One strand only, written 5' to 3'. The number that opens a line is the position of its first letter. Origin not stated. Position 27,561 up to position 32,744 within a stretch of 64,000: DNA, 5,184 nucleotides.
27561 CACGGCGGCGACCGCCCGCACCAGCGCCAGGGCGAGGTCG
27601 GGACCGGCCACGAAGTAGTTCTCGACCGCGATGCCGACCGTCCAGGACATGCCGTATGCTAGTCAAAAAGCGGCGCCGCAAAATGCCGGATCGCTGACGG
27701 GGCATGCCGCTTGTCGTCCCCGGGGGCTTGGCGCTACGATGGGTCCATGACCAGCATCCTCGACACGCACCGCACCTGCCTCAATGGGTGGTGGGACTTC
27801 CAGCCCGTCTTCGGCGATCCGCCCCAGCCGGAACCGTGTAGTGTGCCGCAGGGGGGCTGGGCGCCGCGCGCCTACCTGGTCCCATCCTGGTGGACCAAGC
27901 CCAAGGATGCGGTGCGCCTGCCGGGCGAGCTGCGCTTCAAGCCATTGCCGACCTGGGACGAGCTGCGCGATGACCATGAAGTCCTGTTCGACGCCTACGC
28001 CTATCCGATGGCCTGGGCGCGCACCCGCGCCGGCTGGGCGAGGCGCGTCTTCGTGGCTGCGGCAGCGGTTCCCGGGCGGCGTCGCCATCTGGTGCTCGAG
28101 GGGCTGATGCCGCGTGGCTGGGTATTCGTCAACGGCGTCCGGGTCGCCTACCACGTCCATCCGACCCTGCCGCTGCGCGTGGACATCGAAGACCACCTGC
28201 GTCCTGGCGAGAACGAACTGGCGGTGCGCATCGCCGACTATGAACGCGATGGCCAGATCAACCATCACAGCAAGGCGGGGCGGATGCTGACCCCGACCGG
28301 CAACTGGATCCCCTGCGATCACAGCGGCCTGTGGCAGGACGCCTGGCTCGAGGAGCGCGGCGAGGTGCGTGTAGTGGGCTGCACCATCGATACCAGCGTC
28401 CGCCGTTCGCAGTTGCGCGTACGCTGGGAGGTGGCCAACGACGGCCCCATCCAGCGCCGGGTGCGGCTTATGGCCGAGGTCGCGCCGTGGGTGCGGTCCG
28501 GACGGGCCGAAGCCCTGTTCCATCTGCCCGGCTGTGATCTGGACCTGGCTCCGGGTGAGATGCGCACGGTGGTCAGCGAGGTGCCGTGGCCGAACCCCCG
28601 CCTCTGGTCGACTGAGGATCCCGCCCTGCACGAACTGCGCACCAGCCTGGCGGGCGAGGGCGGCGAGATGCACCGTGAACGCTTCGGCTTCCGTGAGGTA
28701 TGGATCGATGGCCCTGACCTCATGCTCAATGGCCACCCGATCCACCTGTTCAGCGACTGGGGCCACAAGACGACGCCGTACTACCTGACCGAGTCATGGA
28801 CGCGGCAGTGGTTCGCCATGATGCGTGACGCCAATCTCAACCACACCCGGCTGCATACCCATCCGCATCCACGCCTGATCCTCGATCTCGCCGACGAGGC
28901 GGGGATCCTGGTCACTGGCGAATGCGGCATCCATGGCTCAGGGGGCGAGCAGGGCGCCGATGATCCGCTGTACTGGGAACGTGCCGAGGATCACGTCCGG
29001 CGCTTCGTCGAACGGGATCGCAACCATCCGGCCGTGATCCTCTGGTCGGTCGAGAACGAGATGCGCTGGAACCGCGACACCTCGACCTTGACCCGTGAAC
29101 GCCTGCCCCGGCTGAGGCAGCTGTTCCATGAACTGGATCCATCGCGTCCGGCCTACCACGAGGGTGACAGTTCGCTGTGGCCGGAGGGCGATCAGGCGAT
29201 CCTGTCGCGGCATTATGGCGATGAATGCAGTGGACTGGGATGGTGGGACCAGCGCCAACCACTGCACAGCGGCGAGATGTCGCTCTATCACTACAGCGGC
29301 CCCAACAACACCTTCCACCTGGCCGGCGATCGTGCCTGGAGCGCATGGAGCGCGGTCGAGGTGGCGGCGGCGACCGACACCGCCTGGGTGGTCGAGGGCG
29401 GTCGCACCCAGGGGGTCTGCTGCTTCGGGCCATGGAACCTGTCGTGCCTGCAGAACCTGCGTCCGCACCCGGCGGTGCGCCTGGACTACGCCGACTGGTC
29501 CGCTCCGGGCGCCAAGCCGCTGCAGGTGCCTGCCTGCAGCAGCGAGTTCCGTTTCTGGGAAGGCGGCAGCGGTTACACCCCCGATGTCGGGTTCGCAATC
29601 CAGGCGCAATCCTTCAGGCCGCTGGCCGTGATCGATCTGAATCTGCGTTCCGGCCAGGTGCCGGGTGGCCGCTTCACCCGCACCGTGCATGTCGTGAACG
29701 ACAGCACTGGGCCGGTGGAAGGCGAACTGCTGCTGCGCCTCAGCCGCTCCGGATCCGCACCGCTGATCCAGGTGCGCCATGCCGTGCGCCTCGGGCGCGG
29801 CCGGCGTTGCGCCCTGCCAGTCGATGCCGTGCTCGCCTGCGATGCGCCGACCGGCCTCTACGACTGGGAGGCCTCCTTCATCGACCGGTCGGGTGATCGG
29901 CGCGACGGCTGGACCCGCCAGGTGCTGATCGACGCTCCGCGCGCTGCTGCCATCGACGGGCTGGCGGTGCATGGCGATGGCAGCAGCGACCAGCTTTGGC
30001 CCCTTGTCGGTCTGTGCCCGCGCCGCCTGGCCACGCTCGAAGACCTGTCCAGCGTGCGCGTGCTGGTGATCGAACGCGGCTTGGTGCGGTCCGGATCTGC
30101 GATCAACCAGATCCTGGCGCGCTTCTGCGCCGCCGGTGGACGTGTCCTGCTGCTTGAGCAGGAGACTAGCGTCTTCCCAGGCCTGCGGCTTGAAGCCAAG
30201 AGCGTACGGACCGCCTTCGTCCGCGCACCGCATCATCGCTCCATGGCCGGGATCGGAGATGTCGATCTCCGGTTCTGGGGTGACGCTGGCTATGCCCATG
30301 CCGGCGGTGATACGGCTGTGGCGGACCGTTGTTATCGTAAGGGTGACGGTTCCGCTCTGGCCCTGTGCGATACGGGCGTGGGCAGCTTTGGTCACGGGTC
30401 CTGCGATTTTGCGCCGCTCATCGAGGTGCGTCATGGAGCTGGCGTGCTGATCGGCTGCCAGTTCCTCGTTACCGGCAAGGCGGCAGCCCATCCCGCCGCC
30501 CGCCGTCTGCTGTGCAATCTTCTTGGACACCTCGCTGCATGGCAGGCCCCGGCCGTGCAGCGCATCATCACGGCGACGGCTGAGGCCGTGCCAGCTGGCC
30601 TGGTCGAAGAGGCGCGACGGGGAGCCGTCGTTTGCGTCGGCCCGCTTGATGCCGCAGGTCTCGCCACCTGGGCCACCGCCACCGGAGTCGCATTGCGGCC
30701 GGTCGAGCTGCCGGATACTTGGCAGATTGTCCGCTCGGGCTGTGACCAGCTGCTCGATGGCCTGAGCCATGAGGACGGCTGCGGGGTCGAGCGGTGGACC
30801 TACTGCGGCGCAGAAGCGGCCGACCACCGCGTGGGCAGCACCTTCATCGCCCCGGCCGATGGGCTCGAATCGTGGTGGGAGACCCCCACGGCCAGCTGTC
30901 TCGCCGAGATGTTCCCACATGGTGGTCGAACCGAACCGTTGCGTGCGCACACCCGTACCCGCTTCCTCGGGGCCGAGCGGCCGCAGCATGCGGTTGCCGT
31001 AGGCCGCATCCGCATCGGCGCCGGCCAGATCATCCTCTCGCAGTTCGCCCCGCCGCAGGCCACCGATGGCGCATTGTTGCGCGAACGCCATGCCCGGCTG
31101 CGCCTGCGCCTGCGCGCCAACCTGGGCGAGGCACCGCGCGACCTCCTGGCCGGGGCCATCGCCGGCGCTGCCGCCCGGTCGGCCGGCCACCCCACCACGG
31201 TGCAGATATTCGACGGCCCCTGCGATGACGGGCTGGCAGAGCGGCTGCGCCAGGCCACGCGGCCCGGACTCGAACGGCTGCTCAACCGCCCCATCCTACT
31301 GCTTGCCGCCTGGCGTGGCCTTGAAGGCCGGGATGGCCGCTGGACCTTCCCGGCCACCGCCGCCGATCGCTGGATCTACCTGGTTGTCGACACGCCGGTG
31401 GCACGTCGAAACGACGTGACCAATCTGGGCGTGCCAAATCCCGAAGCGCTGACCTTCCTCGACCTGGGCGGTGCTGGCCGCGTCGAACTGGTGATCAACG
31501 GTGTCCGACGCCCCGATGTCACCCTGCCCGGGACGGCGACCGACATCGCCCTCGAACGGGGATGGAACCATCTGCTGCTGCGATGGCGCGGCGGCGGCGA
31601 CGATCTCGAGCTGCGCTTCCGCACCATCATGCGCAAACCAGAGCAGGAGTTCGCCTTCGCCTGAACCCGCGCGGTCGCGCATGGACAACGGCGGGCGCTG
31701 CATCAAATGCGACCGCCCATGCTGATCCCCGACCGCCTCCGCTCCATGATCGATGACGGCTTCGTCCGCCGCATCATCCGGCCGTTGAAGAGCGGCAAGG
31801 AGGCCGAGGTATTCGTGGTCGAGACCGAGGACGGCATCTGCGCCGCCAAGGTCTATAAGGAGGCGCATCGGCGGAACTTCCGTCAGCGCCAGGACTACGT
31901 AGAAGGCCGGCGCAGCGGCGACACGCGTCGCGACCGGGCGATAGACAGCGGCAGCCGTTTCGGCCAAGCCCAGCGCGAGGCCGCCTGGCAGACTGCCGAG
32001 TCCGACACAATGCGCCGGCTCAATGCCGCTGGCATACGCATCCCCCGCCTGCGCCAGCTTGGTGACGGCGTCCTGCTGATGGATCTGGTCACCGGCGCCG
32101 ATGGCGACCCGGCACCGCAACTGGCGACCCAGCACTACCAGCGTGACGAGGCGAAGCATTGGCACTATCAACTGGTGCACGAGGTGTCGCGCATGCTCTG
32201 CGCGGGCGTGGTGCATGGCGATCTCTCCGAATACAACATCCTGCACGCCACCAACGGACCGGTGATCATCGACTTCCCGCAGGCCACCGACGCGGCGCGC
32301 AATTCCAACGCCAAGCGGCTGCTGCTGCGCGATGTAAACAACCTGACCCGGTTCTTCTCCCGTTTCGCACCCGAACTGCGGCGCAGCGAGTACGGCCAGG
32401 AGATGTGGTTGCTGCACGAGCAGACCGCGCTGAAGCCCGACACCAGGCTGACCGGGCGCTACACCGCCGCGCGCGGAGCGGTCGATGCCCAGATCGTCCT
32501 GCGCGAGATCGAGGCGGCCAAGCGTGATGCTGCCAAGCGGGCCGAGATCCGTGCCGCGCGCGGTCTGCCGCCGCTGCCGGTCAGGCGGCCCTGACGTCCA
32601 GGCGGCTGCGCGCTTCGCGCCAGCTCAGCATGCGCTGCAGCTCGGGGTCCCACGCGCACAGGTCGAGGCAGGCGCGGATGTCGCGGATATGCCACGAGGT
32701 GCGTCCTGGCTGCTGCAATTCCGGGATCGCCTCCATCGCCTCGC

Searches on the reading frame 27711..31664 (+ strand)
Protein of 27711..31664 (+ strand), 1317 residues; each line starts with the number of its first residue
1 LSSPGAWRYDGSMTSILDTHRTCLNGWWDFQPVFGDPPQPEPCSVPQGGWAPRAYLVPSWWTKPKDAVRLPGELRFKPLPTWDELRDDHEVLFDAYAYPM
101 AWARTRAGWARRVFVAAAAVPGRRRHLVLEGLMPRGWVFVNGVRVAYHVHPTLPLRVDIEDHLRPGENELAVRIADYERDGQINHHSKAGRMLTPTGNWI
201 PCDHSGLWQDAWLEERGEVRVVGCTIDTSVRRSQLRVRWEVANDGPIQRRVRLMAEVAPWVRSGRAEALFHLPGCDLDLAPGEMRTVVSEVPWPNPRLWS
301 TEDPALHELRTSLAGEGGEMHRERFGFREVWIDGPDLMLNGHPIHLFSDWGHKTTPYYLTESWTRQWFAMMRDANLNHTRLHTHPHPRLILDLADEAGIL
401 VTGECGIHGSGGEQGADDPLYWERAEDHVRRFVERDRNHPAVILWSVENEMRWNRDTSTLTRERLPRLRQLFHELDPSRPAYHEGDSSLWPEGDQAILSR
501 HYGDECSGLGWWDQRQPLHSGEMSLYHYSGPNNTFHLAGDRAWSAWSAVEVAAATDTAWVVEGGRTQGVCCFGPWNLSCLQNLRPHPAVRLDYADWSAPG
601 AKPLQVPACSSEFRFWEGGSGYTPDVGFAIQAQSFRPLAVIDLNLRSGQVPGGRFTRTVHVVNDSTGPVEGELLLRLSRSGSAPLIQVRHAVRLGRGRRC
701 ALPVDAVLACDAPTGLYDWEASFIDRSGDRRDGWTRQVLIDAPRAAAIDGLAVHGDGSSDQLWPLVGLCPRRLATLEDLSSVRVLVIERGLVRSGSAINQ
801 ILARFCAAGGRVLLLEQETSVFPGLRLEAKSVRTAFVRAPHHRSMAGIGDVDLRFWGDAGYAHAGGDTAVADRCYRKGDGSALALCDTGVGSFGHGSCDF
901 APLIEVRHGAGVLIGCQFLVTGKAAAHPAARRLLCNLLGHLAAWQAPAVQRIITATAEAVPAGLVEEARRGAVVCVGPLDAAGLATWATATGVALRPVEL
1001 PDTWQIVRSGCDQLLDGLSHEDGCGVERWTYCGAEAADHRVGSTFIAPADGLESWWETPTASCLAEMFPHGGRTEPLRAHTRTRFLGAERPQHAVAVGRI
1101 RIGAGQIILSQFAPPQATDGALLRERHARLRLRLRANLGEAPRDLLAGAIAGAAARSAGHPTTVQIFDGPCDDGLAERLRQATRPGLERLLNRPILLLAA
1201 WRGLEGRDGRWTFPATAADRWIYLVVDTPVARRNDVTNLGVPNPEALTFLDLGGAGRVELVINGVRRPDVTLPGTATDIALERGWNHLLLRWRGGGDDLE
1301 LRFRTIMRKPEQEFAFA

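Call 9: search_protein_families(library=pfam, proteins=[window:27711-31664:+], max_evalue=0.001)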
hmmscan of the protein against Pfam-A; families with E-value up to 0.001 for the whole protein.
window:27711-31664:+ (1317 aa): 4 families
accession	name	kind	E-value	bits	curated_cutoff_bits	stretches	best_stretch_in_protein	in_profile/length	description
PF02836.23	Glyco_hydro_2_C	-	1.8e-18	67.2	21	1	330-487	8-164/302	Glycosyl hydrolases family 2, TIM barrel domain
PF00703.27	Glyco_hydro_2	-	6.2e-07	30.6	23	1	231-328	16-109/109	Glycosyl hydrolases family 2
PF02837.24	Glyco_hydro_2_N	-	3e-06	27.7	28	1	40-189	14-148/169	Glycosyl hydrolases family 2, sugar binding domain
PF22666.2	Glyco_hydro_2_N2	-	0.00034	21.2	27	1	97-176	39-119/167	Glycosyl hydrolase 2 galactose-binding domain-like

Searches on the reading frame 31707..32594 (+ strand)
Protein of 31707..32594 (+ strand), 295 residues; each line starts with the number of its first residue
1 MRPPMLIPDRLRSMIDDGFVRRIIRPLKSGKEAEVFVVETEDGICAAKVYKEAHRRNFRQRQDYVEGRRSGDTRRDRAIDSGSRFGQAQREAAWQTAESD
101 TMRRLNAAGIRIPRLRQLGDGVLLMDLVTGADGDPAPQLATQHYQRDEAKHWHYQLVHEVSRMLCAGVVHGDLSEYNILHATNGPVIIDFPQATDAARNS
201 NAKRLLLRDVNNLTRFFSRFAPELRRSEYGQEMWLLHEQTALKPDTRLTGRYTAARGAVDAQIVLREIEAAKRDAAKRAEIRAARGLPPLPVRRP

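Call 9: search_protein_families(library=pfam, proteins=[window:31707-32594:+], max_evalue=0.001)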
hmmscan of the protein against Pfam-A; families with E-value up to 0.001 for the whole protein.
window:31707-32594:+ (295 aa): 4 families
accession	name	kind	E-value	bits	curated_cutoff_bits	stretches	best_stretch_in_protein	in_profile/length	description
PF01163.29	RIO1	-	8.2e-39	133.6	22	1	35-223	2-180/187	RIO domain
PF00069.31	Pkinase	-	0.0001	22.3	31.7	1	123-223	75-167/263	Protein kinase domain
PF01636.29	APH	-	0.00033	20.9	23.2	0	166-193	168-197/239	Phosphotransferase enzyme family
PF19974.5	TCAD9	-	0.00063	19.5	40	1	164-195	295-326/429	Ternary complex associated domain 9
